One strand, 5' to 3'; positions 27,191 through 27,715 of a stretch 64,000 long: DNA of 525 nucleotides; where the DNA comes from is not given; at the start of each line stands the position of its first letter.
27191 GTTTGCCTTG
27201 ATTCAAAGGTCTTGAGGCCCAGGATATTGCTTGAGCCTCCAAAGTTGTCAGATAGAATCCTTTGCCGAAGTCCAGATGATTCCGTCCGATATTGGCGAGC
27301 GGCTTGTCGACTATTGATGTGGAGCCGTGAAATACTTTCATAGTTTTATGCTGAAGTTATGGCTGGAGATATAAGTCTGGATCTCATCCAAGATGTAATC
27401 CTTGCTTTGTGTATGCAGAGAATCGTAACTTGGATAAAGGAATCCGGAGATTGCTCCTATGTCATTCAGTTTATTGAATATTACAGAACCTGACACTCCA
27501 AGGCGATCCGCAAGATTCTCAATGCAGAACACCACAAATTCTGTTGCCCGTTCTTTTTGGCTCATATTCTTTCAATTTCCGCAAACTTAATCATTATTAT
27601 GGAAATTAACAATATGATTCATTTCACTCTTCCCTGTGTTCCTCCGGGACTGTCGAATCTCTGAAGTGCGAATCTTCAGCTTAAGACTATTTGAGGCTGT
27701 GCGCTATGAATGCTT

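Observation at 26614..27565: Overlapping three-gene module: small protein, DUF3990-like (ART-like motifs), small paralogous protein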

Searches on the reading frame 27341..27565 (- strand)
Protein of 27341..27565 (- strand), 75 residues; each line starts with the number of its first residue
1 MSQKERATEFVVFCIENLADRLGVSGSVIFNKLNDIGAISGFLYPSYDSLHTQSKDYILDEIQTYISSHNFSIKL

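Call 3: search_protein_families(library=pfam, proteins=[window:27341-27565:-], max_evalue=1)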
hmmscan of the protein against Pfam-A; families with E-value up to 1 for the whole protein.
window:27341-27565:- (75 aa): 3 families
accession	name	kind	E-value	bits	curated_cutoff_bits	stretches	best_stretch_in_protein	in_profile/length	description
PF12668.12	DUF3791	-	1.1e-19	70.6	25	1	9-67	1-58/60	Protein of unknown function (DUF3791)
PF06892.16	Phage_CP76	-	0.033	14.5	26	1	15-34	18-37/146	Phage regulatory protein CII (CP76)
PF18024.7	HTH_50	-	0.078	13.1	27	1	18-34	29-45/50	Helix-turn-helix domain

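Call 4: search_protein_families(library=ncbifam, proteins=[window:27341-27565:-], max_evalue=1)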
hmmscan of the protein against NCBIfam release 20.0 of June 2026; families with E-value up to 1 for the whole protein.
window:27341-27565:- (75 aa): 1 family
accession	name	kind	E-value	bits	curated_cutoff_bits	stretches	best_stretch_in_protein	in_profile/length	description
TIGR04381.1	HTH_TypR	domain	0.032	14.2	30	1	17-36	26-45/49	TyrR/PhhR family helix-turn-helix DNA-binding protein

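Call 5: search_protein_families(library=padloc, proteins=[window:27341-27565:-], max_evalue=1)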
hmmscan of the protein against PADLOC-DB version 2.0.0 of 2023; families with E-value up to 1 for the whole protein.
window:27341-27565:- (75 aa): 5 families
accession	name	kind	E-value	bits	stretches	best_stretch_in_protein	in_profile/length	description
PDLC04434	PDC-M13A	-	8.7e-23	78.2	1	3-69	7-74/78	-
PDLC04433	PDC-M13A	-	8.8e-13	46.6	1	4-69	5-69/74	-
PDLC04445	PDC-M13C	-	4.5e-12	44.1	1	6-70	3-66/70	-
PDLC04435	PDC-M13A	-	1.1e-06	26.7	1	1-64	1-63/72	-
PDLC04446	PDC-M13C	-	0.0061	14.7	1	7-64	4-60/69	-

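Call 6: search_protein_families(library=phrogs, proteins=[window:27341-27565:-], max_evalue=1)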
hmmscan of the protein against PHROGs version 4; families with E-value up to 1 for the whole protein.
window:27341-27565:- (75 aa): 2 families
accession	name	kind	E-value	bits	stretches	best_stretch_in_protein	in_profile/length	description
phrog_24008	-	DNA, RNA and nucleotide metabolism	0.094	11.5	1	5-74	16-84/1006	helicase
phrog_23335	-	unknown function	0.12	13.3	1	28-74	32-76/156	-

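Call 39: search_solved_structures(query=A2, max_evalue=10, show_alignments=2)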
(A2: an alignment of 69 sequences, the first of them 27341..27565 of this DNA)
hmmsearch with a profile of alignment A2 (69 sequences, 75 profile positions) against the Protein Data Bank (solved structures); distinct sequences matched with E-value up to 10: 5.
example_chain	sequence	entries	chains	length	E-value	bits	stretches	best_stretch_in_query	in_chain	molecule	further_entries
2lvs_A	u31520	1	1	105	0.013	18.4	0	16-38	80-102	Putative uncharacterized protein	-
3swt_A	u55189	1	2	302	0.82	12.6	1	43-73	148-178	Taurine catabolism dioxygenase, TauD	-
3qdk_A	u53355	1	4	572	0.85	12.6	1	14-51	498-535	Ribulokinase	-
1rp3_A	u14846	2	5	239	0.86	12.5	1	16-37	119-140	RNA polymerase sigma factor SIGMA-28 (FliA) | RNA polymerase sigma factor FliA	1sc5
4y9v_A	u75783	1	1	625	1.3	12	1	49-65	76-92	Particle-associated lyase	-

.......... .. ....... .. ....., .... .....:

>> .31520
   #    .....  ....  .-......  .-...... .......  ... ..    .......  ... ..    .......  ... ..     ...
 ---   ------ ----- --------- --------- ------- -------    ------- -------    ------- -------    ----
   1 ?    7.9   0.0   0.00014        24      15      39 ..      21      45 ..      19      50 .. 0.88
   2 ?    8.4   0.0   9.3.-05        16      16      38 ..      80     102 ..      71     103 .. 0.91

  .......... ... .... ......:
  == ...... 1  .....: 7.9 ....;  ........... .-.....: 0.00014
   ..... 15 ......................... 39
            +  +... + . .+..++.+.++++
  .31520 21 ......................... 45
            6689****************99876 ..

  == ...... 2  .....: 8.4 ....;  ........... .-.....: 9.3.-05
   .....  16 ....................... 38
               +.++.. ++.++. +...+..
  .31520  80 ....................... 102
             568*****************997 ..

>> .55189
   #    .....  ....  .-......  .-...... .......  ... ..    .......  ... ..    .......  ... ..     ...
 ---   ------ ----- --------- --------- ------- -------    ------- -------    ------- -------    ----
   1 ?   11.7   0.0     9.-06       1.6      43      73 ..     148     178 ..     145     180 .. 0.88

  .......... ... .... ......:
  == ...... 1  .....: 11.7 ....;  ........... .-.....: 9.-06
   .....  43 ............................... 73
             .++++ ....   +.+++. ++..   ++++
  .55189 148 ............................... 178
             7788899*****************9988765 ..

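Call 78: find_homologous_proteins(query=A2, max_evalue=0.001)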
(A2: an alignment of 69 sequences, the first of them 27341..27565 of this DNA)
Query A2 (69 sequences) (75 aa, profile of the alignment): 729 proteins with E <= 0.001 among 873 candidates; the best 120 are listed.
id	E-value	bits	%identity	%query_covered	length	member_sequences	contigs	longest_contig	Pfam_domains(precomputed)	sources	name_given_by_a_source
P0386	7.0e-30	120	56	93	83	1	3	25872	PF12668.13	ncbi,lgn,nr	ncbi:MAG: DUF3791 domain-containing protein [Bacteroides sp.]|nr:DUF3791 domain-containing protein [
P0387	1.4e-29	119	57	93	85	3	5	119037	PF12668.13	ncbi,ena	-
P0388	2.7e-29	118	56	93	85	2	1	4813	PF12668.13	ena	-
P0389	8.7e-29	117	59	93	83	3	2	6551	PF12668.13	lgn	-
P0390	8.8e-29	117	53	93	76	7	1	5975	PF12668.13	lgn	-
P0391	9.6e-29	117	60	93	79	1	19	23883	PF12668.13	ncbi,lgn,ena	-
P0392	1.1e-28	116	61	93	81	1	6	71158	PF12668.13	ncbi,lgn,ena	-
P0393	1.5e-28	116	59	93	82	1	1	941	PF12668.13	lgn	-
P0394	2.2e-28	115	55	89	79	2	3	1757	PF12668.13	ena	-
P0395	3.2e-28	115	53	93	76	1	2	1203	PF12668.13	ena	-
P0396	3.7e-28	115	53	96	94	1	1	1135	PF12668.13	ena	-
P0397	4.4e-28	115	57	93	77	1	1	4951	PF12668.13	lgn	-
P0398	4.5e-28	114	57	93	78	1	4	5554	PF12668.13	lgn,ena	-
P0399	4.8e-28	114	59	93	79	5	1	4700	PF12668.13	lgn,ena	-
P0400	5.0e-28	114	60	87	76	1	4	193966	PF12668.13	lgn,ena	-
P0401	5.2e-28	114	56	97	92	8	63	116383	PF12668.13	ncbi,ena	-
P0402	5.5e-28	114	59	93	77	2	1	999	PF12668.13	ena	-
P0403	5.6e-28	114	56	88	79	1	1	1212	PF12668.13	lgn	-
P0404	6.3e-28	114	65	87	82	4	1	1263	PF12668.13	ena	-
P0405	6.6e-28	114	58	88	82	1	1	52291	PF12668.13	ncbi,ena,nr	ncbi:MAG: DUF3791 domain-containing protein [Prevotella sp.]|nr:DUF3791 domain-containing protein [P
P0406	6.7e-28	114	63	97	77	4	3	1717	PF12668.13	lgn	-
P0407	8.4e-28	114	56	93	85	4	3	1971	PF12668.13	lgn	-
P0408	8.6e-28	114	59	93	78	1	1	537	PF12668.13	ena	-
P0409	8.8e-28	114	59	93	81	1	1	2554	PF12668.13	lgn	-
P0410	8.8e-28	114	57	93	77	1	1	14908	PF12668.13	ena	-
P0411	8.8e-28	114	54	96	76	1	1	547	PF12668.13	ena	-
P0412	9.1e-28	113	57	93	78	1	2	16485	PF12668.13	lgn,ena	-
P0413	9.1e-28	113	56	88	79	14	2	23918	PF12668.13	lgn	-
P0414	9.3e-28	113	57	93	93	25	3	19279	PF12668.13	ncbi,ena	-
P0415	1.1e-27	113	59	93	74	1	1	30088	PF12668.13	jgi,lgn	-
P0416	1.1e-27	113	64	97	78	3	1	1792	PF12668.13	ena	-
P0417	1.2e-27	113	56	99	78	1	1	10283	PF12668.13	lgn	-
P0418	1.3e-27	113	57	93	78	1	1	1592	PF12668.13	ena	-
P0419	1.3e-27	113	55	92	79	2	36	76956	PF12668.13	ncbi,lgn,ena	-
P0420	1.4e-27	113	57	93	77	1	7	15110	PF12668.13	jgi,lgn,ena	jgi:hypothetical protein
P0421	1.4e-27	113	57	93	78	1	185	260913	PF12668.13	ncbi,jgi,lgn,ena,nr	ncbi:MAG: DUF3791 domain-containing protein [Prevotella sp.]|jgi:hypothetical protein|nr:DUF3791 dom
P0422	1.7e-27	113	57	93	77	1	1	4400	PF12668.13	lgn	-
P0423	1.7e-27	113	56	99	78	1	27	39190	PF12668.13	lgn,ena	-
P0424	1.7e-27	113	56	99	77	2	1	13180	PF12668.13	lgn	-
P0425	1.8e-27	113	88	99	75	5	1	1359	PF12668.13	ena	-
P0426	1.8e-27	113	53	93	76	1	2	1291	PF12668.13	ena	-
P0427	1.8e-27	113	54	93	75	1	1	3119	PF12668.13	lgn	-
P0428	1.9e-27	112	54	93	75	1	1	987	PF12668.13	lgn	-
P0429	1.9e-27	112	59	93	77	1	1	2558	PF12668.13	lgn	-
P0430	2.0e-27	112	59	93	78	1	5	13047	PF12668.13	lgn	-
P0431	2.0e-27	112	55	97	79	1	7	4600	PF12668.13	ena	-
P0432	2.1e-27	112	58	88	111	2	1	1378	PF12668.13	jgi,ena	-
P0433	2.3e-27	112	53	96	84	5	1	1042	PF12668.13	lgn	-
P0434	2.4e-27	112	55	88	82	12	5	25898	PF12668.13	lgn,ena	-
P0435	2.6e-27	112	57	93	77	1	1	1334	PF12668.13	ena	-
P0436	2.7e-27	112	57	93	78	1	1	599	PF12668.13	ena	-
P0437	2.8e-27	112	53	93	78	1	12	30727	PF12668.13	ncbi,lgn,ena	-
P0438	2.9e-27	112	53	93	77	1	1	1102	PF12668.13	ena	-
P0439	3.0e-27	112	58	87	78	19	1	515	PF12668.13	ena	-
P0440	3.1e-27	112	56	88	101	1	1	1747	PF12668.13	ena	-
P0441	3.1e-27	112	55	92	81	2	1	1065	PF12668.13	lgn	-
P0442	3.3e-27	112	56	93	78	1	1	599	PF12668.13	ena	-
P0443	3.5e-27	112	56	93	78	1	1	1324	PF12668.13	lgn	-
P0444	3.6e-27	112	54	93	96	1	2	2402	PF12668.13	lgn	-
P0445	3.7e-27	112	57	87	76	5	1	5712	PF12668.13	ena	-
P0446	3.9e-27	111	58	87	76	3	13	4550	PF12668.13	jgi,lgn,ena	jgi:hypothetical protein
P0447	4.2e-27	111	57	87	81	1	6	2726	PF12668.13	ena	-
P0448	4.5e-27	111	51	96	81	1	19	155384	PF12668.13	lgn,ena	-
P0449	4.7e-27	111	56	93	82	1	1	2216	PF12668.13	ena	-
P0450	5.3e-27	111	60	96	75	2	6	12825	PF12668.13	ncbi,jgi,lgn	jgi:hypothetical protein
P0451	5.8e-27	111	62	99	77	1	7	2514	PF12668.13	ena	-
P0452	6.0e-27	111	57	87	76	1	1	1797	PF12668.13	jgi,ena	jgi:hypothetical protein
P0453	6.2e-27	111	58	88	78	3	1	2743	PF12668.13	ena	-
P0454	6.6e-27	111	59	85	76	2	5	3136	PF12668.13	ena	-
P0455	7.0e-27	111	85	100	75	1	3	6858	PF12668.13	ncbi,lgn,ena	-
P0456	9.2e-27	110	55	87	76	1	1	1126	PF12668.13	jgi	jgi:hypothetical protein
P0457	9.8e-27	110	62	99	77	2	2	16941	PF12668.13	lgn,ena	-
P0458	9.8e-27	110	51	93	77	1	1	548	PF12668.13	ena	-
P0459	1.6e-26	109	57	87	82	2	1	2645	PF12668.13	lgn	-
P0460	1.6e-26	109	50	93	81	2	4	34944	PF12668.13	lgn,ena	-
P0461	2.6e-26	109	63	97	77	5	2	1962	PF12668.13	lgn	-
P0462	3.0e-26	109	55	88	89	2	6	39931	PF12668.13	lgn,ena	-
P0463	4.6e-26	108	56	93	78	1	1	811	PF12668.13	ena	-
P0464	4.7e-26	108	56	93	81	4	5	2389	PF12668.13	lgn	-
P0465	5.1e-26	108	54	96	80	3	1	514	PF12668.13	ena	-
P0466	5.1e-26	108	86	97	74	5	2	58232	PF12668.13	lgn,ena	-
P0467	5.3e-26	108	56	93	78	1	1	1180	PF12668.13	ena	-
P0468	6.8e-26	107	97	100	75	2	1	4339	PF12668.13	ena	-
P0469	1.2e-25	107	51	93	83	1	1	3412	PF12668.13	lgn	-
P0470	2.7e-25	106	55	88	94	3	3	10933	PF12668.13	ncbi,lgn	ncbi:MAG: DUF3791 domain-containing protein [Tannerellaceae bacterium]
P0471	2.9e-25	105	54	93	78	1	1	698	PF12668.13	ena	-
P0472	3.7e-25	105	92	100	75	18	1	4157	PF12668.13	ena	-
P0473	5.1e-25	105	48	89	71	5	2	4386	PF12668.13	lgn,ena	-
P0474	7.1e-25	104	85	97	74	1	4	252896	PF12668.13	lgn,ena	-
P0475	7.5e-25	104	56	88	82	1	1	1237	PF12668.13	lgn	-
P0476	7.7e-25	104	64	89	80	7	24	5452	PF12668.13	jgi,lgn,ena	jgi:hypothetical protein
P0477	7.9e-25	104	57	89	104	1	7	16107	PF12668.13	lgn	-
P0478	8.8e-25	104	56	93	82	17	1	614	PF12668.13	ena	-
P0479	1.7e-24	103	42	76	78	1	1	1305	PF12668.13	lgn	-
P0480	2.0e-24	103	55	83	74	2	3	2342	PF12668.13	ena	-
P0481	2.5e-24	102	61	89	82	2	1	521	PF12668.13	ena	-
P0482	4.0e-24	102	31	81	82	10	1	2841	PF12668.13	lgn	-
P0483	5.5e-24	101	31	81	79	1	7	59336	PF12668.13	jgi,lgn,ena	-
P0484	5.7e-24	101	34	71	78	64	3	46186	PF12668.13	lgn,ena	-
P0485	9.8e-24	101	87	100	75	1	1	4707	PF12668.13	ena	-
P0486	1.0e-23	100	42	91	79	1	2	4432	PF12668.13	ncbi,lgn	-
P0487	1.2e-23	100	39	83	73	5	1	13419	PF12668.13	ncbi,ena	-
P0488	1.5e-23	100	48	72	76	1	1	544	PF12668.13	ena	-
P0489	2.0e-23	100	32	83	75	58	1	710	PF12668.13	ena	-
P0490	2.3e-23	99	28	80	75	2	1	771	PF12668.13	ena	-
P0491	2.4e-23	99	48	88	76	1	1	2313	PF12668.13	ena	-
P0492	2.6e-23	99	28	99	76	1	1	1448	PF12668.13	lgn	-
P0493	2.6e-23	99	28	81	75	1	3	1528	PF12668.13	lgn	-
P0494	2.7e-23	99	43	87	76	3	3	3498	PF12668.13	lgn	-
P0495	3.1e-23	99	87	100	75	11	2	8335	PF12668.13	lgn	-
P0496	3.7e-23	99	31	81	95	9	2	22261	PF12668.13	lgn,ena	-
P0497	3.7e-23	99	34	71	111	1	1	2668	PF12668.13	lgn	-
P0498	3.8e-23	99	54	72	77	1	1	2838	PF12668.13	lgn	-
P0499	3.9e-23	99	30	81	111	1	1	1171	PF12668.13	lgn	-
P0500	4.5e-23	98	36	71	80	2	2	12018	PF12668.13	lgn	-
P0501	5.3e-23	98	32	83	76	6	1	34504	PF12668.13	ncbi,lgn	-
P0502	5.4e-23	98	85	100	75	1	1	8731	PF12668.13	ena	-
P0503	6.2e-23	98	40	76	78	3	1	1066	PF12668.13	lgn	-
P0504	6.3e-23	98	39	76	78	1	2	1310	PF12668.13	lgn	-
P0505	7.1e-23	98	50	72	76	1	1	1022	PF12668.13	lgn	-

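Call 80: search_protein_families(library=pfam, alignment_id=A2, max_evalue=0.1)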
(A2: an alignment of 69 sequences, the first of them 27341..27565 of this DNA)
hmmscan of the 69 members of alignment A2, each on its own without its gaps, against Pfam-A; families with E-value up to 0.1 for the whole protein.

A. member 1, window:27341-27565:- (75 aa): 3 families
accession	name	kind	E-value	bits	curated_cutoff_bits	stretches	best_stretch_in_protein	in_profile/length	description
PF12668.12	DUF3791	-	1.1e-19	70.6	25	1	9-67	1-58/60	Protein of unknown function (DUF3791)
PF06892.16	Phage_CP76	-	0.033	14.5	26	1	15-34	18-37/146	Phage regulatory protein CII (CP76)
PF18024.7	HTH_50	-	0.078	13.1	27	0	18-34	29-45/50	Helix-turn-helix domain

B. families by the number of members that match (of 69 scanned): 37 families (the first 25 are shown)
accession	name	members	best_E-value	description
PF12668.12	DUF3791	69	8.7e-23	Protein of unknown function (DUF3791)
PF03374.19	ANT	5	0.0036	Phage antirepressor protein KilAC domain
PF02954.25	HTH_8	4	0.00059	Bacterial regulatory protein, Fis family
PF18288.6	FAA_hydro_N_2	3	0.022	Fumarylacetoacetase N-terminal domain 2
PF04760.21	IF2_N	3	0.023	Translation initiation factor IF-2, N-terminal region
PF05537.16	DUF759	3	0.057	Borrelia burgdorferi protein of unknown function (DUF759)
PF18024.7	HTH_50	2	0.0026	Helix-turn-helix domain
PF06892.16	Phage_CP76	2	0.026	Phage regulatory protein CII (CP76)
PF03575.23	Peptidase_S51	1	0.0018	Peptidase family S51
PF03269.20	DUF268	1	0.0057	Caenorhabditis protein of unknown function, DUF268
PF13556.12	HTH_30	1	0.0077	PucR C-terminal helix-turn-helix domain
PF01768.21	Birna_VP4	1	0.013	Birnavirus VP4 protein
PF16213.11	DCB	1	0.016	Mon2/Sec7/BIG1-like, dimerisation and cyclophilin-binding domain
PF24410.1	wHTH-HSP90_Na-assoc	1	0.019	wHTH-Hsp90_Na associated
PF05225.22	HTH_psq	1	0.021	helix-turn-helix, Psq domain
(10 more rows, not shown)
